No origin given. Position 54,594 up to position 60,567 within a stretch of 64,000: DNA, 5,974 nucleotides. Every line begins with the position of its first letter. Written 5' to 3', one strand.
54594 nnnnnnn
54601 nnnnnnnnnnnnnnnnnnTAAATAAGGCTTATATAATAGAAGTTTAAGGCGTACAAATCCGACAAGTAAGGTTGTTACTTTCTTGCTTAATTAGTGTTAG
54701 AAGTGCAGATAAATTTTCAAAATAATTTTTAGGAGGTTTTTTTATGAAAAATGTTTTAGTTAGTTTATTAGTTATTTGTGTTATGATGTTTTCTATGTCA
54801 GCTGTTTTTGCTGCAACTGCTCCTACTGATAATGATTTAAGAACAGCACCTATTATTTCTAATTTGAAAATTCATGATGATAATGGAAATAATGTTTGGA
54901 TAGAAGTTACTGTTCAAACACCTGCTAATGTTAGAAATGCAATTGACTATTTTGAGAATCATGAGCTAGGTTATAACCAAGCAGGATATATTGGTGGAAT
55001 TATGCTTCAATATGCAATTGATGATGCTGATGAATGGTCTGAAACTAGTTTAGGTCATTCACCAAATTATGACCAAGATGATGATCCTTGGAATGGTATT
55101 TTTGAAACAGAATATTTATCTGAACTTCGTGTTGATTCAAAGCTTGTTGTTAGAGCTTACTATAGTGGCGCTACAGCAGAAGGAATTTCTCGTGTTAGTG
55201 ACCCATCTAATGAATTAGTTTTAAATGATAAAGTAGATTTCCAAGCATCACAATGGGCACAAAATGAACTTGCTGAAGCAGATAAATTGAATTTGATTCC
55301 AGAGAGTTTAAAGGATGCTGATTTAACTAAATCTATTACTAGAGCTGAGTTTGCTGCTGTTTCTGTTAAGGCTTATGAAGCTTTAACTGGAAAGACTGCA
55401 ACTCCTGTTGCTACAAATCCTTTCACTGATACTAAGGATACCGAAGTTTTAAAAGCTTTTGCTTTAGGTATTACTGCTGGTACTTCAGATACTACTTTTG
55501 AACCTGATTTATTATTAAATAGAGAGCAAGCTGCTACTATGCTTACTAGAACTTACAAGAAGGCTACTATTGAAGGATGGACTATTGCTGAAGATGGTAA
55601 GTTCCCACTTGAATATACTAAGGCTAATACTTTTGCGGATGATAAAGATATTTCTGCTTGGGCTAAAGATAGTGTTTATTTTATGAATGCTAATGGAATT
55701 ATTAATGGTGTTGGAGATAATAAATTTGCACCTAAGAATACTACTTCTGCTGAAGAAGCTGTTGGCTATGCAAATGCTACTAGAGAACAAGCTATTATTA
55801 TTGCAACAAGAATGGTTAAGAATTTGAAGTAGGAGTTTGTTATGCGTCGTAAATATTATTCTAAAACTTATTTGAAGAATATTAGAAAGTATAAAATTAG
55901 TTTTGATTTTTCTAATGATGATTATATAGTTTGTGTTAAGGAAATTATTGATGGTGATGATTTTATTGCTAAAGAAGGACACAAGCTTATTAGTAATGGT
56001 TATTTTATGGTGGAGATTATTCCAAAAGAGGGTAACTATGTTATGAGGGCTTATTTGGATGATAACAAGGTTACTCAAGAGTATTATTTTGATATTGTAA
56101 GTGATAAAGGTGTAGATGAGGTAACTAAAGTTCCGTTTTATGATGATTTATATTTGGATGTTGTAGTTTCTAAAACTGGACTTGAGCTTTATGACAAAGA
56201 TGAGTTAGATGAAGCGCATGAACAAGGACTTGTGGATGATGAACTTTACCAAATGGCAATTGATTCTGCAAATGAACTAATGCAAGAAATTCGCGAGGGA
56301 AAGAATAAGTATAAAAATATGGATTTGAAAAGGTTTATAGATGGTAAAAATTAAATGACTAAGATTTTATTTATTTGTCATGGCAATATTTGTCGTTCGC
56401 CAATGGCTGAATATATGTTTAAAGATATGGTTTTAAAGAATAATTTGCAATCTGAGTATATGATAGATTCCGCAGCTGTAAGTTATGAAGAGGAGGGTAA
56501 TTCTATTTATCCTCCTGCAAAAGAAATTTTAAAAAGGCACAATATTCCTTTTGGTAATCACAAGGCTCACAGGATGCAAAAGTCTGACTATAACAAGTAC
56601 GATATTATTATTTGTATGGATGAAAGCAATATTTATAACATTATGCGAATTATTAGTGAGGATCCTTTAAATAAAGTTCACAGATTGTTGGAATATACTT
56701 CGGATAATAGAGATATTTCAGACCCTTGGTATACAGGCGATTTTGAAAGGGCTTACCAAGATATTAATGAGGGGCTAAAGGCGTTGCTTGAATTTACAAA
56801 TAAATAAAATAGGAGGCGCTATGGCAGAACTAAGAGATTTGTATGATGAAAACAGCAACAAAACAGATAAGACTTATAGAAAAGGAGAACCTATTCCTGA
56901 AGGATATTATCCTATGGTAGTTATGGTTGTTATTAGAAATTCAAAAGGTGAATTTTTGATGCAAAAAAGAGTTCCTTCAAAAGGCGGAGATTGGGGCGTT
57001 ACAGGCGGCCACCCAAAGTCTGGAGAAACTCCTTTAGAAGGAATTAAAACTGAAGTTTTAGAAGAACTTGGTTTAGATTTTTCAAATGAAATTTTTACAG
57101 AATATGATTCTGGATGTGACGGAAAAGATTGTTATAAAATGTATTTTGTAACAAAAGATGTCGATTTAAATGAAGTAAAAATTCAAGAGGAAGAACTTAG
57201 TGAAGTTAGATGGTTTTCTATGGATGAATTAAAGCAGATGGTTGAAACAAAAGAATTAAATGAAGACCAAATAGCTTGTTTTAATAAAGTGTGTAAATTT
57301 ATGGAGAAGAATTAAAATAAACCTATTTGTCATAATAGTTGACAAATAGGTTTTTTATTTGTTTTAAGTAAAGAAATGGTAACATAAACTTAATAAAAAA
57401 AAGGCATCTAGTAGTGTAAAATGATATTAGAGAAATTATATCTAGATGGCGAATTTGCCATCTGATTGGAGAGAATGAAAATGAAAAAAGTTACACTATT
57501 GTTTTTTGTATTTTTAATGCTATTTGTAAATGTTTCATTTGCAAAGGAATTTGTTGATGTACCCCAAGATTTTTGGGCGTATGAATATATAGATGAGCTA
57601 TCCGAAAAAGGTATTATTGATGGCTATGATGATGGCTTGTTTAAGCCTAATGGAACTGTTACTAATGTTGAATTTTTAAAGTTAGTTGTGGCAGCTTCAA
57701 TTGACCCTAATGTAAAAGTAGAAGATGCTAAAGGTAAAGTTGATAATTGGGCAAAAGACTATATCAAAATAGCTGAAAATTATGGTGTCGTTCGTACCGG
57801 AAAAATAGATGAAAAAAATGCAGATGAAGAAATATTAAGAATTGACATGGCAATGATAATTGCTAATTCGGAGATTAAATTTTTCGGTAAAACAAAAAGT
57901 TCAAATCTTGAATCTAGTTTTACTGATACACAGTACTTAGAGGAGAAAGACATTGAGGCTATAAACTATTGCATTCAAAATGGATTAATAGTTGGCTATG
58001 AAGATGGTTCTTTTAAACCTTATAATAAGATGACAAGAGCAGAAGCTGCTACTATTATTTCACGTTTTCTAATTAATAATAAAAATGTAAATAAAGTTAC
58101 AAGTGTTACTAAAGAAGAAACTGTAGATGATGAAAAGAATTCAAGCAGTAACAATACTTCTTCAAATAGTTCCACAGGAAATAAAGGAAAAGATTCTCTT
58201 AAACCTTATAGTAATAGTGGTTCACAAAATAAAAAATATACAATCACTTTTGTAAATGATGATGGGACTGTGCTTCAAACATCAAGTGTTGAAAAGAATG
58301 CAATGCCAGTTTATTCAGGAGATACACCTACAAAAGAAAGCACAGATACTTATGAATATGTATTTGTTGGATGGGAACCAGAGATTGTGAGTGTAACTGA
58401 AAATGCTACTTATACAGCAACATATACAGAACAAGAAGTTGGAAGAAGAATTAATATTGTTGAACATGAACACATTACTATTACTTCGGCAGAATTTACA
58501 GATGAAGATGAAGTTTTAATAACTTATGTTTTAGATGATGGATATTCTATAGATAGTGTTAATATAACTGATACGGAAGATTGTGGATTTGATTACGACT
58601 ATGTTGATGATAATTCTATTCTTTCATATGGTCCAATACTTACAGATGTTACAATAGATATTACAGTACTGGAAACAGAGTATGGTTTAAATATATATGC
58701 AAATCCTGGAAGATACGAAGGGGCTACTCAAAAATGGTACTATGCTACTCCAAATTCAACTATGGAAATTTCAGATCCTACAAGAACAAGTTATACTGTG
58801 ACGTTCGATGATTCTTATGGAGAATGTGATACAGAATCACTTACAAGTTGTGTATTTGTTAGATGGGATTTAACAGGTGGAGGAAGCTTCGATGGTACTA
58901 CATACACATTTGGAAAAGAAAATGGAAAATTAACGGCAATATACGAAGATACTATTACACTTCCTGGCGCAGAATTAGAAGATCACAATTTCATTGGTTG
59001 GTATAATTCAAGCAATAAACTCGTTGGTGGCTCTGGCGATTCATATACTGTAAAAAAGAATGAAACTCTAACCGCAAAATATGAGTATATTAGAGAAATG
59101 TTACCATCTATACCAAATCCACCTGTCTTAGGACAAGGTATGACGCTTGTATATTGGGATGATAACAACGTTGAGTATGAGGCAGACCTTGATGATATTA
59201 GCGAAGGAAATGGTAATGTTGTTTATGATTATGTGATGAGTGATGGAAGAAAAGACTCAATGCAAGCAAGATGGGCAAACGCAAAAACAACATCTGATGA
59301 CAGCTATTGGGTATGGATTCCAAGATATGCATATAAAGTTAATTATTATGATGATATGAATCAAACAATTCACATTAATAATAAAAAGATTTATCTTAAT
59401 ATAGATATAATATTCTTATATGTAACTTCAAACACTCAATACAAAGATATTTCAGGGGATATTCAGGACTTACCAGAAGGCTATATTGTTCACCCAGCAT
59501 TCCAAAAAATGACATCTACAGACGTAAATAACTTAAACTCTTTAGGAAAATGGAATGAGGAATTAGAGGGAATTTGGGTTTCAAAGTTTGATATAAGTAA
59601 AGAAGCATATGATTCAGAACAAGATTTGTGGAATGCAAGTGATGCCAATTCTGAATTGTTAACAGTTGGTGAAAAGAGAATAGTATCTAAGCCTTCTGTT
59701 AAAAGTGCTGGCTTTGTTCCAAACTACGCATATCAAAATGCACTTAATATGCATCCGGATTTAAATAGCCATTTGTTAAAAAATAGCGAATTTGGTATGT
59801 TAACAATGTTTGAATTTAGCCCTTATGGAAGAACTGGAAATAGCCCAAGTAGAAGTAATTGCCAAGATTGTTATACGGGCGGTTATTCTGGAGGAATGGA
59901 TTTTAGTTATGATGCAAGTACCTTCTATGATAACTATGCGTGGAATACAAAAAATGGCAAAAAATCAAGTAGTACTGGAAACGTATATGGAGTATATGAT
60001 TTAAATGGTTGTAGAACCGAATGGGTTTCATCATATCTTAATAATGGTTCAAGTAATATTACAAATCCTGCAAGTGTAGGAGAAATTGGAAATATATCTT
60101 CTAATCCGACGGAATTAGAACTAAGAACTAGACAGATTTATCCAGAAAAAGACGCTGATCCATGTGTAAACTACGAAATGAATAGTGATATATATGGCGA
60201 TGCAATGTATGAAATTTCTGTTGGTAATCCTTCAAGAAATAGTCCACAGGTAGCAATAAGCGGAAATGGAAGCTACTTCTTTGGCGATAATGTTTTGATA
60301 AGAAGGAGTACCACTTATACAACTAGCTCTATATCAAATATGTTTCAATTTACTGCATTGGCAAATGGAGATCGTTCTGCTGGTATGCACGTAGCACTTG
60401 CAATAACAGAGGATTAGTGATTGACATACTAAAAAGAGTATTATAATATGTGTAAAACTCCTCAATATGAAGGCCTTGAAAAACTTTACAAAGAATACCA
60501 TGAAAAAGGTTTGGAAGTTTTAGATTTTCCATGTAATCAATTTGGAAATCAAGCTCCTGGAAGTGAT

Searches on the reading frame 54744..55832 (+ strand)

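Call 68: search_protein_families(library=pfam, proteins=[window:54744-55832:+], max_evalue=0.001)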
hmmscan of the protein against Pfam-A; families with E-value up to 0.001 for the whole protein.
window:54744-55832:+ (362 aa): 1 family
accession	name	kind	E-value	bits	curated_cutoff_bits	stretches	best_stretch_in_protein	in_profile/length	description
PF00395.25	SLH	-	3.6e-14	52.9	20.8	2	297-335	2-39/44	S-layer homology domain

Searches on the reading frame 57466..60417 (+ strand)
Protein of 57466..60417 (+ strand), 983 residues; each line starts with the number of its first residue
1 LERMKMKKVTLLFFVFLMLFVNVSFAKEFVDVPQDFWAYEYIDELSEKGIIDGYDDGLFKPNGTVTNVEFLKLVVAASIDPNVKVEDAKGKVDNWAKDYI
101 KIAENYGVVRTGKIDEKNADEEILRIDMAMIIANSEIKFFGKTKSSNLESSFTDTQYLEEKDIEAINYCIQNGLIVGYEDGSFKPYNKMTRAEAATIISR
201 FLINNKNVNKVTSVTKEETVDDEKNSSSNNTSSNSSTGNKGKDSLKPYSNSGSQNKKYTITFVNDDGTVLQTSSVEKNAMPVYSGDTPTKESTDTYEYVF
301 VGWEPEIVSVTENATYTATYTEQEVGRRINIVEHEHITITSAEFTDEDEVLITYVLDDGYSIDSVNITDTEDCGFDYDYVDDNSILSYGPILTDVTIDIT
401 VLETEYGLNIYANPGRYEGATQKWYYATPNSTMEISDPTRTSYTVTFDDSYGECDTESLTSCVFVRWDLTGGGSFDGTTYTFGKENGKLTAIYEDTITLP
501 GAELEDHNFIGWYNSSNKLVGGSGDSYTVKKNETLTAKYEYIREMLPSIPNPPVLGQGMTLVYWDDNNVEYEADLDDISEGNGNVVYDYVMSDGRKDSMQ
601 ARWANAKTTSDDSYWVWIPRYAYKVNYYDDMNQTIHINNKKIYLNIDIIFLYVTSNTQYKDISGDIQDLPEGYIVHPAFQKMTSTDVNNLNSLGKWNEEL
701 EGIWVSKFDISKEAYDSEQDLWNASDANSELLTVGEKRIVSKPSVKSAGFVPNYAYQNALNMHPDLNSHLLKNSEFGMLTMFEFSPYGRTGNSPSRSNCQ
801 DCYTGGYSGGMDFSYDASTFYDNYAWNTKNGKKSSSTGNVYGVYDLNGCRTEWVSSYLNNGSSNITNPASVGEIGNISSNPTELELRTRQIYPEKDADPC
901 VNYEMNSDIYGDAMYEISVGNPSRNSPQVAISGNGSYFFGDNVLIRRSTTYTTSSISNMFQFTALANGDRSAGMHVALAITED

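Call 68: search_protein_families(library=pfam, proteins=[window:57466-60417:+], max_evalue=0.001)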
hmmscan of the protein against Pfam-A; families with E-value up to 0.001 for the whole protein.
window:57466-60417:+ (983 aa): 1 family
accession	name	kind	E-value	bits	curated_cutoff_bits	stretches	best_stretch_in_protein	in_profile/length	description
PF00395.25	SLH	-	6.9e-21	74.4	20.8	2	164-195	13-44/44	S-layer homology domain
